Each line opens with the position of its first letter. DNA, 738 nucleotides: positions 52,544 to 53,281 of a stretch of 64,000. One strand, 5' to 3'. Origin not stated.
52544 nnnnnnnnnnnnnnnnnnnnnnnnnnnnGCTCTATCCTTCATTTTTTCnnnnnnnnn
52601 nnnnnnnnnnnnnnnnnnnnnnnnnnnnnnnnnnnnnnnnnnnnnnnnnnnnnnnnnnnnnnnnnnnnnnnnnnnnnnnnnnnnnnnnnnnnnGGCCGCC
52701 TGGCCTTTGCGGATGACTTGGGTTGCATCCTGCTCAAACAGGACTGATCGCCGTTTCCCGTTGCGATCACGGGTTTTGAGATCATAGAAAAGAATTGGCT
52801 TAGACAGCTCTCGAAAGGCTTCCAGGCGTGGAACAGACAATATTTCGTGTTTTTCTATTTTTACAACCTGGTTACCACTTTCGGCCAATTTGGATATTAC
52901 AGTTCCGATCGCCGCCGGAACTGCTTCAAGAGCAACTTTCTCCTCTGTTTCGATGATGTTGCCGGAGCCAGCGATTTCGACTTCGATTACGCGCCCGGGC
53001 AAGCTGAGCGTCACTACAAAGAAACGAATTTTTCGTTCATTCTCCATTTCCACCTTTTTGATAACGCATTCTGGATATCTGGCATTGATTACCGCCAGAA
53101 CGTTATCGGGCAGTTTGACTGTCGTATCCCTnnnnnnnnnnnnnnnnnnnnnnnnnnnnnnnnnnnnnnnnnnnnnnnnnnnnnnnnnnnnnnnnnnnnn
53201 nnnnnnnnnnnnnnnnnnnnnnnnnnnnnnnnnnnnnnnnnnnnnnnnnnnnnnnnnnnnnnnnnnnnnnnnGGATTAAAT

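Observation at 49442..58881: OmpR-type two-component system facing a five-gene envelope-lipid remodelling operon (PAP2 phosphatase, PepSY-polyAsp protein, phosphoesterase-DgkA fusion, two sulfatase-family transferases)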

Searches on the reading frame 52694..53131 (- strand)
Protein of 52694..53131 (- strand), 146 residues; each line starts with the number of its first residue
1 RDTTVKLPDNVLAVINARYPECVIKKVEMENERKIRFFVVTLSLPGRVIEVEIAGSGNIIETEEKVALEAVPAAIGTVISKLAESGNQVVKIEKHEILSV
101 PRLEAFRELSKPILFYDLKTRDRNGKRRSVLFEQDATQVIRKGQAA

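Call 62: find_homologous_proteins(query=window:52694-53131:-, max_evalue=0.001)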
Query seq(146 aa) (146 aa): 15 proteins with E <= 0.001 among 55 candidates.
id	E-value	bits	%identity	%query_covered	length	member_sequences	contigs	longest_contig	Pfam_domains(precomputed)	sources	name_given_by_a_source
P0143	1.5e-84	299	100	100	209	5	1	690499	-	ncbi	ncbi:MAG: hypothetical protein ACOX6W_16700 [Lentisphaeria bacterium]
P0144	1.8e-84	298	100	100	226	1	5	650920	-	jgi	jgi:hypothetical protein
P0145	1.8e-84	298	100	100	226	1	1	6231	-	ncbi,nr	ncbi:MAG: hypothetical protein PHO79_05410 [Desulfoplanes sp.]|nr:hypothetical protein [Desulfoplane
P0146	1.8e-84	298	100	100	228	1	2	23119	-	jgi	-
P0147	4.1e-84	297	99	100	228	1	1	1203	-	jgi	-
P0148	1.0e-58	215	75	100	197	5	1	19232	-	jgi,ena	-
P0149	1.5e-54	202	67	99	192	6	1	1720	-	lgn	-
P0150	4.5e-54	200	68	99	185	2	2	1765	-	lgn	-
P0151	8.3e-49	183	66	97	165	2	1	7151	-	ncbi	-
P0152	3.6e-48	181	61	99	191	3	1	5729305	-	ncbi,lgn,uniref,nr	ncbi:hypothetical protein [Oligosphaera ethanolica]|uniref:PepSY domain-containing protein n=1 Tax=O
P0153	2.1e-46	175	60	100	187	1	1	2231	-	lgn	-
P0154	5.0e-45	171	59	99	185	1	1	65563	-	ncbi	-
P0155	5.1e-44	168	61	98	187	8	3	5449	-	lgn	-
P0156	6.1e-40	154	96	55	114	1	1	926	-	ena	-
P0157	2.3e-30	123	63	78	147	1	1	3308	-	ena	-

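Call 71: predict_structure(alignment_id=A3)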
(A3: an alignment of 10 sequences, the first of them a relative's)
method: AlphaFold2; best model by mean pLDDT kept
length: 209 residues; sequences in the alignment: 10
mean_pLDDT: 75.4   pTM: 0.63
mean pLDDT of the five models: 75.4, 74.7, 74.6, 73.9, 73.4
residues with pLDDT >= 90: 104; 70-90: 38; 50-70: 10; < 50: 57
segments of 3 or more residues with pLDDT < 50: 1-33, 180-193, 197-201, 207-209
pLDDT, mean of each block of 10 residues (from residue 1): 35 37 34 70 95 92 83 93 93 94 93 93 95 85 94 91 86 72 46 49 50
secondary structure, 60 per line:
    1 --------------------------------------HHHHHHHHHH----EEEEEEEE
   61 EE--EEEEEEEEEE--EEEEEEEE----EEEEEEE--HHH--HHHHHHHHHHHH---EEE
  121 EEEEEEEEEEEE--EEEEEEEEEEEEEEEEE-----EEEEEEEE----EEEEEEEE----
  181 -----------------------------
elements in order: H39-48 E53-62 E65-74 E77-84 E89-95 H103-114 E118-132 E135-151 E157-164 E169-176

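Call 72: search_protein_representatives(alignment_id=A3)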
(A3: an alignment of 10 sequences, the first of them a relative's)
Query: 10 sequences, 189 profile positions. Proteins with E-value up to 0.001 (for the whole library): 952; up to 1e-10: 158; up to 1e-30: 10. The best 150 are listed.
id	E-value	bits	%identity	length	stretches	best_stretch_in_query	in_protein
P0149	9.7e-89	312.1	-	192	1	5-187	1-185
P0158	6.4e-45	169.3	-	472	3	14-150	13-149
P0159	7.6e-38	146.2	-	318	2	24-189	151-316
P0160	2.4e-37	144.6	-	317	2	29-187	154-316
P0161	6.6e-37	143.1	-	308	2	22-159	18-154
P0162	1.5e-36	141.9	-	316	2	34-187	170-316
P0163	1.6e-36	141.9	-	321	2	22-163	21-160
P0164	3.2e-36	140.9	-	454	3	13-161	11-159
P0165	2.4e-34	134.8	-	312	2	30-189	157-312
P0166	2.8e-32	128.0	-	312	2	17-165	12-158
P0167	1.8e-29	118.9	-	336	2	13-159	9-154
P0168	2.1e-29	118.7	-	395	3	17-161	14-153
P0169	3.0e-29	118.1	-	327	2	28-185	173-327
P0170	6.0e-29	117.2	-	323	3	32-187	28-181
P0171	2.3e-28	115.3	-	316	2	30-163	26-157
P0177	1.6e-24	102.8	-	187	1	19-188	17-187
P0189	3.4e-22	95.2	-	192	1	5-188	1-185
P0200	1.1e-20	90.2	-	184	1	5-187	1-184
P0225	9.9e-17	77.3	-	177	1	6-187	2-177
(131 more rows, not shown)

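Call 75: find_encoding_contigs(protein=P0177, flank=6000, max_places=2)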
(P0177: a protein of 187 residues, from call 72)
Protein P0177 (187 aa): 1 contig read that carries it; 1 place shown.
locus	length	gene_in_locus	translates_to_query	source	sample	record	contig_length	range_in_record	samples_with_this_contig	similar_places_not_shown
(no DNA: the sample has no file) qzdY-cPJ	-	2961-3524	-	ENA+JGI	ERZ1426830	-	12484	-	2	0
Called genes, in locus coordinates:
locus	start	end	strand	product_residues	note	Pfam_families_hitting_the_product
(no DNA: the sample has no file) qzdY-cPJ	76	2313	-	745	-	PF19773:DUF6259, PF02018:CBM_4_9 (faint)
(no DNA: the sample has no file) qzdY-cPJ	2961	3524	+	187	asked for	-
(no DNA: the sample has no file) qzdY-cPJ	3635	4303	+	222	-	PF00072:Response_reg, PF00486:Trans_reg_C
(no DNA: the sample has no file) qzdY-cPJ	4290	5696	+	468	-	PF00672:HAMP, PF00512:HisKA, PF02518:HATPase_c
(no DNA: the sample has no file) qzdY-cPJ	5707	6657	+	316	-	PF11396:PepSY_like (faint), PF03413:PepSY (faint)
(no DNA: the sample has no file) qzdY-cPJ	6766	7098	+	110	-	PF22263:DUF6951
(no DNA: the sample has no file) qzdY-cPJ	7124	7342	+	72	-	PF06676:DUF1178 (weak), PF09723:Zn_ribbon_8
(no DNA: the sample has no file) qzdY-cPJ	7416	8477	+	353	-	PF03599:CdhD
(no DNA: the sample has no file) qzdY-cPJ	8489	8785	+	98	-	PF00037:Fer4, PF12797:Fer4_2, PF12837:Fer4_6, PF13237:Fer4_10, PF14697:Fer4_21, PF12838:Fer4_7, PF13187:Fer4_9, PF00037:Fer4, +6 more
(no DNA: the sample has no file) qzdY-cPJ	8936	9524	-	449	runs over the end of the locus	-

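Call 76: fold_search(model_id=the predicted structure, library=pdb)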
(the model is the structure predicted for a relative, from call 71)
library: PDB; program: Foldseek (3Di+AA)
matches with E <= 10: 360; with E <= 0.001: 6
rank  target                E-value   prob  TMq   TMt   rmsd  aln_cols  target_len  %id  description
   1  3u1w_C                1.9e-04  1.00  0.47  0.40   4.6       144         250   14  Crystal structure of a Calcium binding protein (BDI_1975) from Parabacteroides distasonis ATCC 8503 at 2.00 A resoluti (released 2012-01-25)
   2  4k61_A                2.7e-04  1.00  0.42  0.60   5.0       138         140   15  Crystal structure of a DUF2874 family protein (BACUNI_01296) from Bacteroides uniformis ATCC 8492 at 1.70 A resolution (released 2013-05-01)
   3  4k61_B                3.0e-04  1.00  0.43  0.62   4.9       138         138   15  Crystal structure of a DUF2874 family protein (BACUNI_01296) from Bacteroides uniformis ATCC 8492 at 1.70 A resolution (released 2013-05-01)
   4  3u1w_A                3.5e-04  1.00  0.47  0.40   4.6       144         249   15  Crystal structure of a Calcium binding protein (BDI_1975) from Parabacteroides distasonis ATCC 8503 at 2.00 A resoluti (released 2012-01-25)
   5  4hbr_D                4.8e-04  1.00  0.47  0.66   4.1       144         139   17  Crystal structure of a putative periplasmic proteins (BACEGG_01429) from Bacteroides eggerthii DSM 20697 at 2.40 A res (released 2013-02-27)
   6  4fr9                  7.5e-04  1.00  0.48  0.68   4.8       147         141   15  Crystal structure of a BLIP-like protein (BF1215) from Bacteroides fragilis NCTC 9343 at 1.20 A resolution (released 2012-10-24)
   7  4hbr_A                1.6e-03  1.00  0.44  0.63   4.7       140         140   15  Crystal structure of a putative periplasmic proteins (BACEGG_01429) from Bacteroides eggerthii DSM 20697 at 2.40 A res (released 2013-02-27)
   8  4ipb_A                3.6e-03  1.00  0.44  0.63   4.8       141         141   13  Crystal structure of a DUF2874 family protein (BACOVA_02504) from Bacteroides ovatus ATCC 8483 at 1.62 A resolution (released 2013-02-20)
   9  5boi                  3.5e-02  0.80  0.24  0.22  14.4       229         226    8  Bacillus megaterium YpeB C-terminal domain (released 2015-08-12)
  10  4exr                  7.8e-02  0.80  0.24  0.32  15.2       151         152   12  Crystal structure of a putative lipoprotein (CD1622) from Clostridium difficile 630 at 1.85 A resolution (released 2012-06-27)
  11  8chv_B                1.0e-01  0.38  0.20  0.26  12.4       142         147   13  Crystal structure of human PURA (fragment Glu57-Glu212, PUR repeat I and II) R140P mutant (released 2024-02-21)
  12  8cht_B                2.8e-01  0.18  0.17  0.23  12.4       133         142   14  Crystal structure of human PURA (fragment Glu57-Glu212, PUR repeat I and II) (released 2024-02-21)
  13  8chv_D                4.6e-01  0.16  0.17  0.24  12.3       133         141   13  Crystal structure of human PURA (fragment Glu57-Glu212, PUR repeat I and II) R140P mutant (released 2024-02-21)
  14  3d4e                  4.9e-01  0.51  0.27  0.33   8.0       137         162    9  Crystal structure of putative beta-lactamase inhibitor protein (NP_721579.1) from STREPTOCOCCUS MUTANS at 1.40 A resolut (released 2008-07-08)
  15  8chu_B                4.9e-01  0.20  0.21  0.28  15.1       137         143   14  Crystal structure of human PURA repeat I-II K97E mutant (released 2024-02-21)
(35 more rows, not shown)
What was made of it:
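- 52592..53221 (-): Secreted tandem PepSY-like (BLIP-like) protein with a 33-residue poly-Asp C-terminal tail. AF2 core pLDDT >90; the fold matches Bacteroides PepSY-like/DUF2874 proteins 3U1W, 4K61 and 4FR9 (calls 71, 76).
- Checked: PepSY_like is sub-threshold by sequence (22.5 bits against a cut-off of 28.3) but is confirmed by fold (calls 71, 76).
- The fold is confirmed (calls 71, 76).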

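Call 77: find_encoding_contigs(protein=P0159, flank=6000, max_places=1)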
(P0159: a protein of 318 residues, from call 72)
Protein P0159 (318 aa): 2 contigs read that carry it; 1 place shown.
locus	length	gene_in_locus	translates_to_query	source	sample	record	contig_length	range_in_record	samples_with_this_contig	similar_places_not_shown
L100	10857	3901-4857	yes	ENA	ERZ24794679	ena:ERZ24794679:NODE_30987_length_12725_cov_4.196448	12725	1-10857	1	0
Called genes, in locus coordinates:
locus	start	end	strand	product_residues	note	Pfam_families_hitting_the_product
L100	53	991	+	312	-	PF18928:DUF5677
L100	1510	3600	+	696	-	PF00009:GTP_EFTU, PF03144:GTP_EFTU_D2, PF22042:EF-G_D2, PF14492:EFG_III, PF16658:RF3_C (weak), PF03764:EFG_IV, PF00679:EFG_C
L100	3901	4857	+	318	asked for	PF11396:PepSY_like (faint), PF03413:PepSY (faint)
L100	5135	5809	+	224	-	PF00072:Response_reg, PF00486:Trans_reg_C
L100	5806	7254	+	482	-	PF08521:2CSK_N, PF26769:HAMP_PhoQ (weak), PF00512:HisKA, PF02518:HATPase_c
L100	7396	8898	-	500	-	-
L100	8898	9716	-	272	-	PF17131:TP_0789-like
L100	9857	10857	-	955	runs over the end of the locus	?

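Call 78: find_encoding_contigs(protein=P0189, flank=6000, max_places=1)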
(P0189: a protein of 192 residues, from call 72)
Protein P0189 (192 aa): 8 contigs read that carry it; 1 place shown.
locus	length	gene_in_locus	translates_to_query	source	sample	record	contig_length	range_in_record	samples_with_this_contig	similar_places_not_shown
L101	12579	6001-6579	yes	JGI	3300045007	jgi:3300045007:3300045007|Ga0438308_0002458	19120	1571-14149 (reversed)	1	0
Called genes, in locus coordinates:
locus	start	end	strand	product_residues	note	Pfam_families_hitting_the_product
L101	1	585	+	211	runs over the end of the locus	PF08463:EcoEI_R_C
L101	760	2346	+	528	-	PF12161:HsdM_N (weak), PF01170:UPF0020 (faint), PF02384:N6_Mtase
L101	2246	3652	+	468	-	PF13310:Virulence_RhuM, PF02661:Fic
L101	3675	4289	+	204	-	PF17761:DUF1016_N, PF06250:YhcG_C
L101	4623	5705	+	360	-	PF13421:Band_7_1, PF01145:Band_7, PF14237:GYF_2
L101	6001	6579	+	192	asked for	PF03413:PepSY (weak)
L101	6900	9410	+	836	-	PF16126:DUF4838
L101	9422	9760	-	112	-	-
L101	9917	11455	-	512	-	PF00370:FGGY_N, PF02782:FGGY_C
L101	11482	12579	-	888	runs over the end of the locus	?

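Call 79: find_encoding_contigs(protein=P0200, flank=6000, max_places=1)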
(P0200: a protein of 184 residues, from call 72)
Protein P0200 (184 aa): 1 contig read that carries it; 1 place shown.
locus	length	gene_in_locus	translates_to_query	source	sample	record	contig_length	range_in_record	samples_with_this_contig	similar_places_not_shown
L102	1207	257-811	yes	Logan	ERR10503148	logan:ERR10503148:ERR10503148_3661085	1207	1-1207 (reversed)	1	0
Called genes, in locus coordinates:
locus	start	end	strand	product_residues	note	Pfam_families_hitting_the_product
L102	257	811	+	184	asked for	PF11396:PepSY_like (faint), PF03413:PepSY (faint)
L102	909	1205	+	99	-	?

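Call 80: find_encoding_contigs(protein=P0225, flank=6000, max_places=1)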
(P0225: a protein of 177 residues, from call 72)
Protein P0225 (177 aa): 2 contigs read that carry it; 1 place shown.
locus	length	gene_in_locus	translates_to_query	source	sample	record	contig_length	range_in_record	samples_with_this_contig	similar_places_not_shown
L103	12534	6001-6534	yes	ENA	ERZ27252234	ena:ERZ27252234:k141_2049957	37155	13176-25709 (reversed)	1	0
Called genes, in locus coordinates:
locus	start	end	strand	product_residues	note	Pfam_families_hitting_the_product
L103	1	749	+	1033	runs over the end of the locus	PF08241:Methyltransf_11 (faint), PF13649:Methyltransf_25 (weak), PF01011:PQQ (faint), PF13360:PQQ_2, PF13570:Beta-prop_ACSF4, PF13360:PQQ_2 (weak)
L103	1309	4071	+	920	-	PF22680:Glyco_hydro_123_N_2, PF13320:GH123_cat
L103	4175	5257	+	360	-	PF13229:Beta_helix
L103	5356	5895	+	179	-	-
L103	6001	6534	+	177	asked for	PF11396:PepSY_like (faint), PF03413:PepSY (weak)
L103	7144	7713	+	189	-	-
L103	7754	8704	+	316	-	-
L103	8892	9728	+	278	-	-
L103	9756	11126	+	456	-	-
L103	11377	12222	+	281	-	-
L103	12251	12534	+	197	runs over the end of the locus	-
